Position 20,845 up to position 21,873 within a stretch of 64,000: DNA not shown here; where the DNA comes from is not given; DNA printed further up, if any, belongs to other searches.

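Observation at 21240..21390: Intragenic tandem duplication in the 242-aa gene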

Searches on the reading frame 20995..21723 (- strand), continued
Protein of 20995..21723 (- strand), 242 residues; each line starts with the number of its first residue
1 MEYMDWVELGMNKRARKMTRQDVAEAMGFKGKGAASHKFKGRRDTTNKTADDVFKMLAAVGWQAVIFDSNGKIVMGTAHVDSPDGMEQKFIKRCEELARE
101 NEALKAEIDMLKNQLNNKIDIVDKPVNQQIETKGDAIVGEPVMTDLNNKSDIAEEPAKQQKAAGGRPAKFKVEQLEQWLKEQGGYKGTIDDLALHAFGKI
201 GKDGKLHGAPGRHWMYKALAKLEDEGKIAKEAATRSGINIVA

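Call 58: fold_search(model_id=the predicted structure, library=pdb)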
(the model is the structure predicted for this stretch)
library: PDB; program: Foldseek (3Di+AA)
matches with E <= 10: 524; with E <= 0.001: 0
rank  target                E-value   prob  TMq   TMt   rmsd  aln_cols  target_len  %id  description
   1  5nbc_B                2.1e-01  0.84  0.21  0.36   7.6        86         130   15  Structure of Prokaryotic Transcription Factors (released 2018-05-16)
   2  2lso_MODEL_1_A        2.2e-01  0.84  0.20  0.49   5.2        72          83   12  Solution NMR Structure of the Globular Domain of Human Histone H1x, Northeast Structural Genomics Consortium ( (released 2012-06-13)
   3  2mh2_MODEL_1_A        2.7e-01  0.96  0.21  0.71   3.8        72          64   25  Structural insights into the DNA recognition and protein interaction domains reveal fundamental homologous DNA (released 2014-04-16)
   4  5nbc_A                2.7e-01  0.80  0.21  0.36   7.6        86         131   15  Structure of Prokaryotic Transcription Factors (released 2018-05-16)
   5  5nhk_B                2.9e-01  0.80  0.21  0.36   7.6        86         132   15  Structure of Ferric uptake regulator from francisella tularensis with Iron (released 2018-05-16)
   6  5nhk_A                3.2e-01  0.80  0.22  0.37   7.6        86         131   14  Structure of Ferric uptake regulator from francisella tularensis with Iron (released 2018-05-16)
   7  8btr_SL               3.5e-01  0.66  0.20  0.43   5.5        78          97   15  Giardia Ribosome in PRE-T Hybrid State (D2) (released 2023-03-22)
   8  9hl9_Sa               3.5e-01  0.60  0.20  0.48   9.5        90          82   11  CRYO-EM STRUCTURE OF LEISHMANIA MAJOR 80S RIBOSOME WITH P/E-site tRNA AND mRNA : LM14Cs1H3 sKO STRAIN (released 2025-10-15)
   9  6fyx_Z                3.7e-01  0.57  0.21  0.49   6.4        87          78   18  Structure of a partial yeast 48S preinitiation complex with eIF5 N-terminal domain (model C1) (released 2018-12-05)
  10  7ne9_AAA              3.9e-01  0.91  0.21  0.40   4.5        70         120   13  A single sensor controls large variations in zinc quotas in a marine cyanobacterium (released 2022-03-02)
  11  5loo_A                4.5e-01  0.80  0.21  0.20   3.1        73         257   19  Structure of full length unliganded CodY from Bacillus subtilis (released 2017-01-11)
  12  1xb4_C                4.5e-01  0.72  0.20  0.26   5.0        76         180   14  Crystal structure of subunit VPS25 of the endosomal trafficking complex ESCRT-II (released 2005-03-22)
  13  5x80_A                4.5e-01  0.63  0.19  0.32   4.2        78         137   22  CRYSTAL STRUCTURE OF MYCOBACTERIUM TUBERCULOSIS MARR FAMILY PROTEIN RV2887 COMPLEX WITH SALICYLIC ACID (released 2017-08-09)
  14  3m8f_A                4.5e-01  0.25  0.14  0.31   9.6        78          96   14  Protein structure of type III plasmid segregation TubR mutant (released 2010-07-07)
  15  6dk4_A                4.7e-01  0.92  0.22  0.38   4.0        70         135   16  Crystal structure of Campylobacter jejuni peroxide stress regulator (released 2018-06-13)
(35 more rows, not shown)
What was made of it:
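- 20998..21240 (-): C-terminal domain (aa 162-242). It has no sequence relatives outside this family and its model resembles a winged helix. Foldseek found nothing significant (call 58).
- On Winged-helix DNA-binding domains (C-terminal domain): Foldseek E-values are all 0.2 or above (call 58).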

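Call 59: search_protein_families(library=padloc, proteins=[window:20995-21723:-, L004:2587-3297:+, L001:6901-7464:+], max_evalue=0.01)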
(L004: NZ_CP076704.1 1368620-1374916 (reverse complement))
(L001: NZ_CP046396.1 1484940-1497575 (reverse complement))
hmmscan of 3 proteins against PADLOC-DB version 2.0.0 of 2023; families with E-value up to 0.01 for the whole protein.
window:20995-21723:- (242 aa): 0 families

L004:2587-3297:+ (236 aa): 3 families
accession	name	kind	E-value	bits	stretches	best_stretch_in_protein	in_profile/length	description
PDLC03945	RmrA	-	0.0024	15.1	1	27-147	16-129/394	-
PDLC04161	HEC-07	-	0.0024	14.8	1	99-178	323-400/553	-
PDLC02741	PbeC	-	0.008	12.7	0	93-160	383-446/644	PbeC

L001:6901-7464:+ (187 aa): 0 families

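Call 60: search_protein_families(library=ncbifam, proteins=[window:20995-21723:-, L004:2587-3297:+, L001:6901-7464:+], max_evalue=0.1)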
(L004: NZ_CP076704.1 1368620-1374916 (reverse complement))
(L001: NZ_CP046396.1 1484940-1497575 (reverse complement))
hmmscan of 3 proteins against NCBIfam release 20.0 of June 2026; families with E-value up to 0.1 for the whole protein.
window:20995-21723:- (242 aa): 2 families
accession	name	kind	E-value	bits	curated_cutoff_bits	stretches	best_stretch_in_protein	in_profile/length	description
NF045995.1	MAG0865_DivIVA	hypoth_equivalog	0.072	13.3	55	1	89-120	31-62/69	MAG0865 family DivIVA-related protein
NF010535.0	PRK13923.1-3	equivalog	0.075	12.8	257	0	90-136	139-184/193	sporulation-specific transcriptional regulator GerR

L004:2587-3297:+ (236 aa): 5 families
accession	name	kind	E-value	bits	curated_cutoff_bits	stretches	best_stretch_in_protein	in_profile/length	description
NF052239.1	antitox_spr1629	equivalog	0.0011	18.1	335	1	27-153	16-135/377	spr1629 family repressor/antitoxin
NF047948.1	male_kill_WMK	equivalog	0.0068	15.9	300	1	29-115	21-107/300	WO male-killing family protein Wmk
TIGR04523.1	Mplasa_alph_rch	subfamily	0.013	13.5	270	1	95-155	321-380/745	helix-rich protein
NF040697.1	VPA1267_fam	equivalog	0.022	14.9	90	1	23-126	31-128/143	VPA1267 family protein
NF049845.1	Xre_ParS_antitoxin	subfamily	0.045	13.9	90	0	23-70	12-59/112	type II RES/Xre toxin-antitoxin system antitoxin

L001:6901-7464:+ (187 aa): 2 families
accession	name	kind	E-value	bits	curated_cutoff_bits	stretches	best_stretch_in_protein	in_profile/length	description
TIGR01684.1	viral_ppase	hypoth_equivalog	0.015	14.5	134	1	92-158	1-67/301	viral phosphatase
NF052347.1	TTX_0299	hypoth_equivalog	0.041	13.5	250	0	23-80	113-176/200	TTX_0299 family putative ATP pyrophosphatase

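Call 61: search_dna_similar(query=window:20995-21723:-, collection=phages, mode=protein, max_rows=20, max_evalue=0.001)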
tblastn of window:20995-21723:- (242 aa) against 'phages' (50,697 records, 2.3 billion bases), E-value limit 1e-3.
No match.
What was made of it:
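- Tried and rejected: Translated search of 50,697 phage genomes found nothing (call 61).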
